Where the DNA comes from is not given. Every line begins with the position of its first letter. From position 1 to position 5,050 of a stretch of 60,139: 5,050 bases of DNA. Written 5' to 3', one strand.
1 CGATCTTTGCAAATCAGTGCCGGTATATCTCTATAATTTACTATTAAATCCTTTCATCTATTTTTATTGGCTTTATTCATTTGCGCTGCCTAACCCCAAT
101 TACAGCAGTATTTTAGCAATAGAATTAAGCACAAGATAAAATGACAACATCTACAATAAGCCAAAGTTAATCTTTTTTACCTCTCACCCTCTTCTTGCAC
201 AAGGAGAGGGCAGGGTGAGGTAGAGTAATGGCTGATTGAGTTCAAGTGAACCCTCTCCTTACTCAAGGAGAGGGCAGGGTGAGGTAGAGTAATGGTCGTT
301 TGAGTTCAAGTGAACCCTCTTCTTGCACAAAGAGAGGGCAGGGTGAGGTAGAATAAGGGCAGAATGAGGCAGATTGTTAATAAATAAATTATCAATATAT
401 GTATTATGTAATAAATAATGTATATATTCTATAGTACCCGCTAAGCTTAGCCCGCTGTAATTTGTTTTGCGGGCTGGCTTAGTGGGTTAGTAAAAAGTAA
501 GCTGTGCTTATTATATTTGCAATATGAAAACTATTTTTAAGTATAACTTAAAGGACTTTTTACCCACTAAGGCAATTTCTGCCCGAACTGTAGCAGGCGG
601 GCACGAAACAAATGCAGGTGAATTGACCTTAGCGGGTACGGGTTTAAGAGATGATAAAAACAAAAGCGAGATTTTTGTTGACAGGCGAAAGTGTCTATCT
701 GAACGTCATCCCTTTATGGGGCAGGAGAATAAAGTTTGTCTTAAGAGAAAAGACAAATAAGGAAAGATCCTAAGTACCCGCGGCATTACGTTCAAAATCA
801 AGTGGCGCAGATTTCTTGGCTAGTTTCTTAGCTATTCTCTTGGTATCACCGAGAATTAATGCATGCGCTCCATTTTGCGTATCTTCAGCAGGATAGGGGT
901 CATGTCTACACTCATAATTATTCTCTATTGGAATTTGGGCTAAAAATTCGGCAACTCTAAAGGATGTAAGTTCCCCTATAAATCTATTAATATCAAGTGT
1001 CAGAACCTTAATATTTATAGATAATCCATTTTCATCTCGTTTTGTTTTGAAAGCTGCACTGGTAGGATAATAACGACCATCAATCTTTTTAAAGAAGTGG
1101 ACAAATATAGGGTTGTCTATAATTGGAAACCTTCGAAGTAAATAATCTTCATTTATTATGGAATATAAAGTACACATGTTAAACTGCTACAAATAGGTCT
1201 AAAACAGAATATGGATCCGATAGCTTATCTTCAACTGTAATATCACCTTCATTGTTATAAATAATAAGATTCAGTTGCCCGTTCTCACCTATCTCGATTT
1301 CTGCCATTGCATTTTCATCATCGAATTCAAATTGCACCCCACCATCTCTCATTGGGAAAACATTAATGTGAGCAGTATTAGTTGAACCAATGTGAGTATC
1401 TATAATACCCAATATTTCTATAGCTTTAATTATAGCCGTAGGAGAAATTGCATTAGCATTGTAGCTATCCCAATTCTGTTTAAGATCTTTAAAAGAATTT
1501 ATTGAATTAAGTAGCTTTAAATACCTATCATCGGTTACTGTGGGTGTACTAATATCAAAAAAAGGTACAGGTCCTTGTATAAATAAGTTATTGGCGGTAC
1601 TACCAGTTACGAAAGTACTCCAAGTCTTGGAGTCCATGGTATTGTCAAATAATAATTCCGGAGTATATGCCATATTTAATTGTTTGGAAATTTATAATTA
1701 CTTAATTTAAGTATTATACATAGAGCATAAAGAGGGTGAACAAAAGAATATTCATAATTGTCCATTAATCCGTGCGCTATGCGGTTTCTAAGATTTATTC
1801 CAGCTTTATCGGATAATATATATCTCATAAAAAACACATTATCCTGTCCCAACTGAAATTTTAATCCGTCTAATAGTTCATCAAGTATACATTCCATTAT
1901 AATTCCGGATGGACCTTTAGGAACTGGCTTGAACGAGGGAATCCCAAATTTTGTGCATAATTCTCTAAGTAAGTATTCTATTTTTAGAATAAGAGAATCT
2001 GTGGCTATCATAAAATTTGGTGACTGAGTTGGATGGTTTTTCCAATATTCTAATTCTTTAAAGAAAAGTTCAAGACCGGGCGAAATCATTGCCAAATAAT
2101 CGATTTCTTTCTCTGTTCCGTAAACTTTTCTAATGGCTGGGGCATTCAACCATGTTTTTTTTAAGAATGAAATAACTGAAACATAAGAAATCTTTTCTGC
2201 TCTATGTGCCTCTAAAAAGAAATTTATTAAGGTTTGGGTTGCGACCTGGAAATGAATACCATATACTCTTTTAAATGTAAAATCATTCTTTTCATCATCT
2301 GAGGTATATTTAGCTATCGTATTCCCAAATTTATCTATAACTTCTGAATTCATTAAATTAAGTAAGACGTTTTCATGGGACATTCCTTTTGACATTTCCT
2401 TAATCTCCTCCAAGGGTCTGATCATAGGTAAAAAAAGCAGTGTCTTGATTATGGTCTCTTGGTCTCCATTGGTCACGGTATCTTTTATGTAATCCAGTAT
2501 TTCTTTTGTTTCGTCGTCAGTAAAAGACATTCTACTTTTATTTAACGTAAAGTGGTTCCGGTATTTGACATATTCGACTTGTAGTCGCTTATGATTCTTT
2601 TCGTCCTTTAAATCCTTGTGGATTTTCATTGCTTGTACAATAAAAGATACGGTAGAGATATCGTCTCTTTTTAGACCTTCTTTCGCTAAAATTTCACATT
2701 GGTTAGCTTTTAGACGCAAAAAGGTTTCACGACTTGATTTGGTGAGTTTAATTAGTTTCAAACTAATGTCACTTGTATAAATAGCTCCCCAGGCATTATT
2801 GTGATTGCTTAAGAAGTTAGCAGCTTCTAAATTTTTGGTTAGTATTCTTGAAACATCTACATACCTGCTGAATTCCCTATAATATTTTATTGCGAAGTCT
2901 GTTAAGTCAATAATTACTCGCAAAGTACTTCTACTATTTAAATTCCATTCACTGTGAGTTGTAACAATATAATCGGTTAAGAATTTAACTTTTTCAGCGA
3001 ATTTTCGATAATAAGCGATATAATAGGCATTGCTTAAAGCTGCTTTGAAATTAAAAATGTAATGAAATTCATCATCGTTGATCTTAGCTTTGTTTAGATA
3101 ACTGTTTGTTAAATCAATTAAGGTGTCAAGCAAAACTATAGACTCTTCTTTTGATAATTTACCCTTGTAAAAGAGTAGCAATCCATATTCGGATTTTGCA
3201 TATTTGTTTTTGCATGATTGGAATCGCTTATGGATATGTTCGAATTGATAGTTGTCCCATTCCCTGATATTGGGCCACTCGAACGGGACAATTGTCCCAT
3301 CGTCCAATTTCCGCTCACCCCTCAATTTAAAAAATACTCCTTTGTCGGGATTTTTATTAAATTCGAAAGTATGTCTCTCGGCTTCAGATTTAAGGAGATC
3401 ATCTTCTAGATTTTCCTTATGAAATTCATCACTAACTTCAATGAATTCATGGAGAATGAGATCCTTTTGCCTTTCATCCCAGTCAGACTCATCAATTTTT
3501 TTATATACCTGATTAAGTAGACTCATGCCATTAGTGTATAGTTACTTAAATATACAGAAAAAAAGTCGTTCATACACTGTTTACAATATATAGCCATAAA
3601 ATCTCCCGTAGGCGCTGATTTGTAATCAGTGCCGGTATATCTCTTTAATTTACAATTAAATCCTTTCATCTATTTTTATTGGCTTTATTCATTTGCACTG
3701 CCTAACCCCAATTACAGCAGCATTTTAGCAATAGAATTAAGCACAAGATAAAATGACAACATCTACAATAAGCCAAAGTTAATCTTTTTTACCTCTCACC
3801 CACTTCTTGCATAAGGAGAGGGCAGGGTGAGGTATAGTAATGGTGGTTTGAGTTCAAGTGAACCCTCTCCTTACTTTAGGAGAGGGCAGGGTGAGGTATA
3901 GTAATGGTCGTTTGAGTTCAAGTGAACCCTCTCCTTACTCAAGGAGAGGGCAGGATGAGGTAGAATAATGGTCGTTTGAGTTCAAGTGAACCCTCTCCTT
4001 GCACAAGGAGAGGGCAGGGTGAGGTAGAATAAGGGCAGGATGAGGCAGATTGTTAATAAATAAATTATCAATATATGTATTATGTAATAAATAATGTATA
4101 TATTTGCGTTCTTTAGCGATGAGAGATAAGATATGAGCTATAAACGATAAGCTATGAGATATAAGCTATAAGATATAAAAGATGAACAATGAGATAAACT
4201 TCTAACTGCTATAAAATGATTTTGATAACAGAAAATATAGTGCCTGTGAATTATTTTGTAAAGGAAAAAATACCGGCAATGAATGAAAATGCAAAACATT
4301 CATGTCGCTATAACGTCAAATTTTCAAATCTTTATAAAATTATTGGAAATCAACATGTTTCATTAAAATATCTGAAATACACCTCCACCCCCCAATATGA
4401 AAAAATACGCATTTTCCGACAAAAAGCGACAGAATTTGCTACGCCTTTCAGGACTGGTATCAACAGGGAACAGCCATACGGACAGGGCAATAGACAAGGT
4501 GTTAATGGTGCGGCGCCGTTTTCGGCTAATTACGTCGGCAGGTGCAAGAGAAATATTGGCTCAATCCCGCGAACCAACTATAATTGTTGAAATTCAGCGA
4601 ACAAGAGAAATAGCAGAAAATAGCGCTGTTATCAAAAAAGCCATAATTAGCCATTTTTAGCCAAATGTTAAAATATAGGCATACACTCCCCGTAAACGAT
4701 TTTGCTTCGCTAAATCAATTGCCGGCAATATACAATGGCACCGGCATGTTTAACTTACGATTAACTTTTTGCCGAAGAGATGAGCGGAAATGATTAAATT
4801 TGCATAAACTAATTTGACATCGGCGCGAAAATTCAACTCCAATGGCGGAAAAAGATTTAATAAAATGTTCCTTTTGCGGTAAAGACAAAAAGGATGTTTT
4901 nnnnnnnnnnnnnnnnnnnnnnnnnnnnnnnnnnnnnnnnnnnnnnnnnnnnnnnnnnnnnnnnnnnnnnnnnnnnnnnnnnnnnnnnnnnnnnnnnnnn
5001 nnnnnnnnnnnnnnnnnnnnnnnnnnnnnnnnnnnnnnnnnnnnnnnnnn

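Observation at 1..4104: The 3.2-kb cassette is bracketed by ~430/490-bp direct repeats, and the left copy abuts the window edge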

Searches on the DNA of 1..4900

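Call 48: search_rna_families(source=window, start=1, end=4900, threshold=evalue, max_evalue=1)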
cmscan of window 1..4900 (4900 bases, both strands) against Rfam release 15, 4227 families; matches with E-value up to 1: 1.
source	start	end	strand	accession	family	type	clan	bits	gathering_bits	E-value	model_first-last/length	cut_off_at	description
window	437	486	+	RF04204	mir-3473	Gene; miRNA;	-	21.2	71.8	0.7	1-78/78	no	mir-3473 microRNA precursor family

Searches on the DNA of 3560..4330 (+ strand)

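Call 39: search_dna_similar(query=window:3560-4330:+, collection=plasmids, mode=distant, max_evalue=0.001)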
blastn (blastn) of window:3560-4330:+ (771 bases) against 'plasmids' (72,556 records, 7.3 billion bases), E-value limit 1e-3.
No match.

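Call 40: search_dna_similar(query=window:3560-4330:+, collection=phages, mode=distant, max_evalue=0.001)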
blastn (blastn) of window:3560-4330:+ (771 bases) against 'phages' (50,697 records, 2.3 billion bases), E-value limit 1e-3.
No match.

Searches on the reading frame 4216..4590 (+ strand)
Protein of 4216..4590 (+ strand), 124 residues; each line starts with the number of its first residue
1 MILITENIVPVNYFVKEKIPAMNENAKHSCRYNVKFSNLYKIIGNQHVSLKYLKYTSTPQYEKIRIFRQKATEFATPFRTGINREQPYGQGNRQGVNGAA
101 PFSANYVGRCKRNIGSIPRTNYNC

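Call 54: find_encoding_contigs(protein=window:4216-4590:+, flank=10000, max_places=10)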
Protein window:4216-4590:+ (124 aa): 2 contigs read that carry it; 1 place shown.
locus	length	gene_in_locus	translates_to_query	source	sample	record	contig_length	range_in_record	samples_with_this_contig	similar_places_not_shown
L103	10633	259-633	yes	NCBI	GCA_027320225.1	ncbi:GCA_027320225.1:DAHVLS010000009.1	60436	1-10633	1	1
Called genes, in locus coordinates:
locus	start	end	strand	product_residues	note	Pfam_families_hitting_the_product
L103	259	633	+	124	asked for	-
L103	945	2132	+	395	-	PF06689:zf-C4_ClpX (weak), PF00493:MCM (weak), PF00158:Sigma54_activat (faint), PF12775:AAA_7 (faint), PF00004:AAA, PF07724:AAA_2, PF07728:AAA_5, PF10431:ClpB_D2-small, +1 more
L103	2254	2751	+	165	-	PF04011:LemA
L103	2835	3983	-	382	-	PF13177:DNA_pol3_delta2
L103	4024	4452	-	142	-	-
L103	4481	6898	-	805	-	PF07676:PD40 (weak), PF13620:CarboxypepD_reg (faint), PF17210:SdrD_B (faint)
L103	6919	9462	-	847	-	PF07676:PD40 (weak)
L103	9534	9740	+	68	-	-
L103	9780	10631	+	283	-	PF01869:BcrAD_BadFG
